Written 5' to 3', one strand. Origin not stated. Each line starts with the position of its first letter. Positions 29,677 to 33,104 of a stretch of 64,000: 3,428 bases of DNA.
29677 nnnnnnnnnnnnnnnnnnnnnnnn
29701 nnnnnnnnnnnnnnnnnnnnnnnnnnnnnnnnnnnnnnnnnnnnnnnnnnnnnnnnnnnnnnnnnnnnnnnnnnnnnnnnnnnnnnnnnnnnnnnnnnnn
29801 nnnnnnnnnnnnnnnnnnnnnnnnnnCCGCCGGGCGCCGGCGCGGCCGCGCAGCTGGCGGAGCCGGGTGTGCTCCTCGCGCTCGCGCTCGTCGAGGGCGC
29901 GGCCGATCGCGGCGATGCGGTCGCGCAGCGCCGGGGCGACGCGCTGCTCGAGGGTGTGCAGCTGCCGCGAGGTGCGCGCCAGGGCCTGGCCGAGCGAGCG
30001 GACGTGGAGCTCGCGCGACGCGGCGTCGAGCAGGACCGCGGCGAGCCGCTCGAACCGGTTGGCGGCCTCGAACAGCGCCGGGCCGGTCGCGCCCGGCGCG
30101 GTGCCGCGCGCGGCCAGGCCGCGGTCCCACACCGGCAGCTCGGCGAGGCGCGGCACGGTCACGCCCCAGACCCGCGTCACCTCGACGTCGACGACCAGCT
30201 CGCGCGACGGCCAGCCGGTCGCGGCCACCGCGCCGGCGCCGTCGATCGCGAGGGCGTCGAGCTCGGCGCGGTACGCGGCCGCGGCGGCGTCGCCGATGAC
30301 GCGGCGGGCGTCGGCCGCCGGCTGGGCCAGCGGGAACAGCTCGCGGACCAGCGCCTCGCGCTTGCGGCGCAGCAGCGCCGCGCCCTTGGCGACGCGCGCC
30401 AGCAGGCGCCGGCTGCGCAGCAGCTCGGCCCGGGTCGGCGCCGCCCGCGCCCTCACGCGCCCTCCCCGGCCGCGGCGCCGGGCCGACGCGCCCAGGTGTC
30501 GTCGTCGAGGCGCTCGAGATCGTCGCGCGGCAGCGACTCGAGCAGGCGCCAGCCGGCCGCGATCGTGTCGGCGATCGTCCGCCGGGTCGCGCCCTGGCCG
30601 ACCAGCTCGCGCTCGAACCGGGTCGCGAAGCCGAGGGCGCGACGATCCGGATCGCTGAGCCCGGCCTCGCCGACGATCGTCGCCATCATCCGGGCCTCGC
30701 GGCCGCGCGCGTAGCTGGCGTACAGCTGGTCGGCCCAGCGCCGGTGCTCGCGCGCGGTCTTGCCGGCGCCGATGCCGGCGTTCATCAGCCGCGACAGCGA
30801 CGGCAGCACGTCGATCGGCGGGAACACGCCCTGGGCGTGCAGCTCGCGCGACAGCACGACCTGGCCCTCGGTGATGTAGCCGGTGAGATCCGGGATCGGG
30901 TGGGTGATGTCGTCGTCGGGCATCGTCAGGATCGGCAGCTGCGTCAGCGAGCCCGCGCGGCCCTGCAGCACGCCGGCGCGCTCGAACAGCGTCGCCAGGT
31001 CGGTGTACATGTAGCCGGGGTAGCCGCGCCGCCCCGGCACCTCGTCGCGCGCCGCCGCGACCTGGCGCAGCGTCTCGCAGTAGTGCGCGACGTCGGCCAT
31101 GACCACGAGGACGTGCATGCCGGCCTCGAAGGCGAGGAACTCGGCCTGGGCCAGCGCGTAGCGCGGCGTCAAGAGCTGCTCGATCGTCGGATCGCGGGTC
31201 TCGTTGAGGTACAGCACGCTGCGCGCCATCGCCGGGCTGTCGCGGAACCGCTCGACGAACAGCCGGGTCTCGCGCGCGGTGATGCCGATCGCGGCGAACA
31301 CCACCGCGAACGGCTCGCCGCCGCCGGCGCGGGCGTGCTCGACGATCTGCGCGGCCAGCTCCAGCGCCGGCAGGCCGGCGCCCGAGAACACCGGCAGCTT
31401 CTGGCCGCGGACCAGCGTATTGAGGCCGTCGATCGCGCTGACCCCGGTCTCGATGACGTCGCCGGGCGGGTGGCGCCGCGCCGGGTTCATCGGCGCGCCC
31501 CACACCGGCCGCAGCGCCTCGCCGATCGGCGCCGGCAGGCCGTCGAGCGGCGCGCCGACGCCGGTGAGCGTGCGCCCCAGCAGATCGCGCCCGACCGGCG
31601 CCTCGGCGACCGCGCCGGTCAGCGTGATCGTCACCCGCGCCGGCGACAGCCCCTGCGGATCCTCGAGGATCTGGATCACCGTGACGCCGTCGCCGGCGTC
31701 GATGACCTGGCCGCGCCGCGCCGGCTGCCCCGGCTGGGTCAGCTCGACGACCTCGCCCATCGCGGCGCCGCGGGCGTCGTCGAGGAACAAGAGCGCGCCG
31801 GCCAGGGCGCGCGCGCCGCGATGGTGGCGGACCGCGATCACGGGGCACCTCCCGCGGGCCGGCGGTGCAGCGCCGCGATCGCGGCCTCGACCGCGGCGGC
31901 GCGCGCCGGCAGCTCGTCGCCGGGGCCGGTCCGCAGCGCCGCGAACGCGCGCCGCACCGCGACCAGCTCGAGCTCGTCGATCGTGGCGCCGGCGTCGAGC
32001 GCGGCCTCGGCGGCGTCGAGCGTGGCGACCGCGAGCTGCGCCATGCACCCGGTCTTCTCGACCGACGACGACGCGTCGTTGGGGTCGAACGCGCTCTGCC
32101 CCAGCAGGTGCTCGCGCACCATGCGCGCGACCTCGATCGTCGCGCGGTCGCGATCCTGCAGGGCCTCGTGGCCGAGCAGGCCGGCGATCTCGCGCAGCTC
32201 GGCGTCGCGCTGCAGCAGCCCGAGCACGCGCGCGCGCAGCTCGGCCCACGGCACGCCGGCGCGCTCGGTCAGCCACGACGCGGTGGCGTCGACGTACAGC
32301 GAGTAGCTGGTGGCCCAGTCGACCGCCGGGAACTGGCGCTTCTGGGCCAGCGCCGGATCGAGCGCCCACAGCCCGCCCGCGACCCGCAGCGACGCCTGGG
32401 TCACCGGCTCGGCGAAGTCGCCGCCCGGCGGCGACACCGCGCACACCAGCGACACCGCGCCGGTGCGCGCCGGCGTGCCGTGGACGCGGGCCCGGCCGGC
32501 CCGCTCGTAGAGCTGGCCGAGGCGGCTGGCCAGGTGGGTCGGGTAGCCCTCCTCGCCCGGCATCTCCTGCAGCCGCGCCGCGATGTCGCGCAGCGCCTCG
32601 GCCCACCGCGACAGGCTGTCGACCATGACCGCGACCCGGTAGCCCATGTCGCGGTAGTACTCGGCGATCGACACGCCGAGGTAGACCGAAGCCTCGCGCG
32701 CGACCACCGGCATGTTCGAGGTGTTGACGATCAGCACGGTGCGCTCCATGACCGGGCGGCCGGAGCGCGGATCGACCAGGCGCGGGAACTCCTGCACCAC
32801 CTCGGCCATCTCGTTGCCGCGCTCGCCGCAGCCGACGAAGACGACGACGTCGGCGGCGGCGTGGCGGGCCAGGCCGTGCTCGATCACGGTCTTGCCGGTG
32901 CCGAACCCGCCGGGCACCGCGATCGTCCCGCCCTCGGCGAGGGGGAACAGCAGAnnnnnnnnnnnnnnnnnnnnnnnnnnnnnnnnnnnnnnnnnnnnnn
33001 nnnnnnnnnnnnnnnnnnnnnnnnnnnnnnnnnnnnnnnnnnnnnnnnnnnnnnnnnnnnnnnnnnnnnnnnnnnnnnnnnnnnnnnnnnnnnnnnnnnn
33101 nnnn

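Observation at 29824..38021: Complete nine-gene V/A-type ATPase operon with coupled junctions, three subunits frame-broken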

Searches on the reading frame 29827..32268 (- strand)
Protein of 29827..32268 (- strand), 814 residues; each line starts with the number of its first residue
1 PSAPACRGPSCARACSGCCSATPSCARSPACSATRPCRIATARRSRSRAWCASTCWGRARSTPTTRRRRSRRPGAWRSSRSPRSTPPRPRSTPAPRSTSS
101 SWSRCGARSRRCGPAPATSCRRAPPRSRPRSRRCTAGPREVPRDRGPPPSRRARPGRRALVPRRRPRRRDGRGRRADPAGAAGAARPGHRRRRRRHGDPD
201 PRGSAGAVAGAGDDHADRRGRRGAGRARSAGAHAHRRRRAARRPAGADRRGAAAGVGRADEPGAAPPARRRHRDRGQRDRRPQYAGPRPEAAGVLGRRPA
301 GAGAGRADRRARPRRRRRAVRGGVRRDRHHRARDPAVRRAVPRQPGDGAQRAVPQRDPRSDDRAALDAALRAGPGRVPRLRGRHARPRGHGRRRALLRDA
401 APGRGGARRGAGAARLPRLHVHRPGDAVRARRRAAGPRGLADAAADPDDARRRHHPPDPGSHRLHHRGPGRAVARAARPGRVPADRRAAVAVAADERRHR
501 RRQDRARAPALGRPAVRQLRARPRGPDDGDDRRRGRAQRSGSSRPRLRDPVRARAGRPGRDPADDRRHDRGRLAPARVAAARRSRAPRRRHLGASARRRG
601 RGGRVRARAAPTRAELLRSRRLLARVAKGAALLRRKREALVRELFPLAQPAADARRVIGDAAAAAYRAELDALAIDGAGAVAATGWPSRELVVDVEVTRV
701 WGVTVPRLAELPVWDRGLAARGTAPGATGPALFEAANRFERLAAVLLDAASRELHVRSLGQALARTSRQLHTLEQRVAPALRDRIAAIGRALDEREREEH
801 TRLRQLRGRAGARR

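Call 6: search_protein_families(library=pfam, proteins=[window:29827-32268:-], max_evalue=0.01)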
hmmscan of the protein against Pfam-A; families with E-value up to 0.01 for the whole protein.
window:29827-32268:- (814 aa): 1 family
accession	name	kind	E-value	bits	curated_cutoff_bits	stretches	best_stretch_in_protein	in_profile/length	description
PF01813.22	ATP-synt_D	-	9.3e-28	97.9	25.7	1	615-805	1-193/196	ATP synthase subunit D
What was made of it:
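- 29824..30456 (-): Subunit D (central stalk), 210 aa, intact. Last gene of the operon. Pfam ATP-synt_D 97.9 bits (call 6).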

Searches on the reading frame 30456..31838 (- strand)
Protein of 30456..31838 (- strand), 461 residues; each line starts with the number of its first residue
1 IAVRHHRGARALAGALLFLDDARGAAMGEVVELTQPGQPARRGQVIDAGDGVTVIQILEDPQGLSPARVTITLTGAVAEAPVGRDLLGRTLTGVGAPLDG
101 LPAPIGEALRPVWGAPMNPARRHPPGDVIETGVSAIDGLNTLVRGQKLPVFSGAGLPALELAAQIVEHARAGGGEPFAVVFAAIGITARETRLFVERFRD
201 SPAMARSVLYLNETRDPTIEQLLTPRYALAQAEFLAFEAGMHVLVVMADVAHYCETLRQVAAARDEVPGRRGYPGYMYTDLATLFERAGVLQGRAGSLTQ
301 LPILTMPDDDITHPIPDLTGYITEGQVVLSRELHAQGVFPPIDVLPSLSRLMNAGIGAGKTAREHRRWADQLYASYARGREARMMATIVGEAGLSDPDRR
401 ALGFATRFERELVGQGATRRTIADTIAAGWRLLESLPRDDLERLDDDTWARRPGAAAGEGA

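Call 54: search_protein_families(library=ncbifam, proteins=[window:30456-31838:-], max_evalue=0.01)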
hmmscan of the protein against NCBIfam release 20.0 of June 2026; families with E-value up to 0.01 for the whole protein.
window:30456-31838:- (461 aa): 32 families (the best 25 are shown)
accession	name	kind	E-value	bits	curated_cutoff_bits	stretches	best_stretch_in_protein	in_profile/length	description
NF003235.0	PRK04196.1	subfamily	1.7e-187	623.7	349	1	4-449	4-451/462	V-type ATP synthase subunit B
TIGR01041.1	ATP_syn_B_arch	equivalog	1.1e-176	587.9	844.65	1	11-448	7-446/458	ATP synthase subunit B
TIGR01040.1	V-ATPase_V1_B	equivalog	5.5e-148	493.4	804.65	1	9-448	5-455/467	V-type ATPase subunit B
NF002555.0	PRK02118.1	equivalog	2.1e-78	263.9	431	1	21-435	19-412/436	V-type ATP synthase subunit B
TIGR03496.1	FliI_clade1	equivalog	2.4e-56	191.3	619.1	1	25-387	18-368/414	flagellar protein export ATPase FliI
TIGR02546.1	III_secr_ATP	equivalog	1.7e-55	188.4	604.75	1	22-388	21-376/423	type III secretion system ATPase SctN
NF005391.0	PRK06936.1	equivalog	2.2e-53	181.7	657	1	24-388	41-392/439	type III secretion system ATPase SctN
TIGR01026.1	fliI_yscN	subfamily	8.8e-52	176.3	379.5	1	24-379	41-387/440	FliI/YscN family ATPase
TIGR03498.1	FliI_clade3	equivalog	1e-48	166.1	587.45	1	25-385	20-372/418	flagellar protein export ATPase FliI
TIGR03497.1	FliI_clade2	equivalog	3.9e-48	164.4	629.8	1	23-357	16-341/413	flagellar protein export ATPase FliI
NF006575.0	PRK09099.1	subfamily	7.5e-46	156.8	706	1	25-385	45-392/443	type III secretion system ATPase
NF006012.0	PRK08149.1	equivalog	1.7e-43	149.2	594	1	24-383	27-379/431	type III secretion system ATPase SctN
NF005295.0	PRK06820.1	equivalog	3.7e-43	148.1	690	1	25-364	48-374/440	EscN/YscN/HrcN family type III secretion system ATPase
NF009884.0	PRK13343.1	equivalog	2.9e-39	135.1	554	1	41-388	61-400/507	F0F1 ATP synthase subunit alpha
NF005535.1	PRK07196.1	equivalog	3.4e-38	131.8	715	1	43-407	56-408/434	flagellar protein export ATPase FliI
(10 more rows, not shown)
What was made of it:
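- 30453..31841 (-): Subunit B, 462 aa, intact. GTGA overlaps at both ends. NF003235 624 bits, cut-off 349 (call 54).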

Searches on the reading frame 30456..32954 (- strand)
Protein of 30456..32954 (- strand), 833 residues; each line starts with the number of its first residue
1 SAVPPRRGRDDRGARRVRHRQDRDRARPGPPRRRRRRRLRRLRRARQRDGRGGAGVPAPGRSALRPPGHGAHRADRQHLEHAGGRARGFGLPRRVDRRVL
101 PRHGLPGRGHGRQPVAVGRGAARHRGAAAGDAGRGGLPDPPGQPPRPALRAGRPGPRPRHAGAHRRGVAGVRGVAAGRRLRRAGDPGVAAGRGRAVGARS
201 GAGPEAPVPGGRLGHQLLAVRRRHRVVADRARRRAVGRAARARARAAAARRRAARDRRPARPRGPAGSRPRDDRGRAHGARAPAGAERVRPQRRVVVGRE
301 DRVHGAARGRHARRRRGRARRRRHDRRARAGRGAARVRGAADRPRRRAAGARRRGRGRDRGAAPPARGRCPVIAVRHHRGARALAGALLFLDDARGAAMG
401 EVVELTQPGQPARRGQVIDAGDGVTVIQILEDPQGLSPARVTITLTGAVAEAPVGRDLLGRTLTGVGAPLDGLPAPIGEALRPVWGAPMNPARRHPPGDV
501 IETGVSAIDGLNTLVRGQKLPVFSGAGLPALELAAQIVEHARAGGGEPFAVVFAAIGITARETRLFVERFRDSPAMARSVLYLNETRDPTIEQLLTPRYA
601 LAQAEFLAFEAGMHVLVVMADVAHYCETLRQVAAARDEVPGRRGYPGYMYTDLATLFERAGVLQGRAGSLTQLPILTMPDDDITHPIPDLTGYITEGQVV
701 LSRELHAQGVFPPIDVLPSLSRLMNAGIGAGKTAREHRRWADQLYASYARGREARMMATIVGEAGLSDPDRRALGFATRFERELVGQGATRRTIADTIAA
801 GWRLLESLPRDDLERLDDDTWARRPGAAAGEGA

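Call 5: search_protein_families(library=pfam, proteins=[window:30456-32954:-], max_evalue=0.01)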
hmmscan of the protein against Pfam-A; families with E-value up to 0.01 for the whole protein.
window:30456-32954:- (833 aa): 3 families
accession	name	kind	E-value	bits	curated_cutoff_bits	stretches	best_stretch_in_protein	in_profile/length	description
PF00006.31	ATP-synt_ab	-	9e-71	238.3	29.5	1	504-721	1-213/213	ATP synthase alpha/beta family, nucleotide-binding domain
PF22919.1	ATP-synt_VA_C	-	1.7e-20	73.4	24.7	1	727-821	2-97/101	C-terminal domain of V and A type ATP synthase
PF02874.29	ATP-synt_ab_N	-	0.00057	20.8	20.9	1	385-444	5-66/69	ATP synthase alpha/beta family, beta-barrel domain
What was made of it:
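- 30453..31841 (-): Pfam ATP-synt_ab and ATP-synt_VA_C (call 5).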
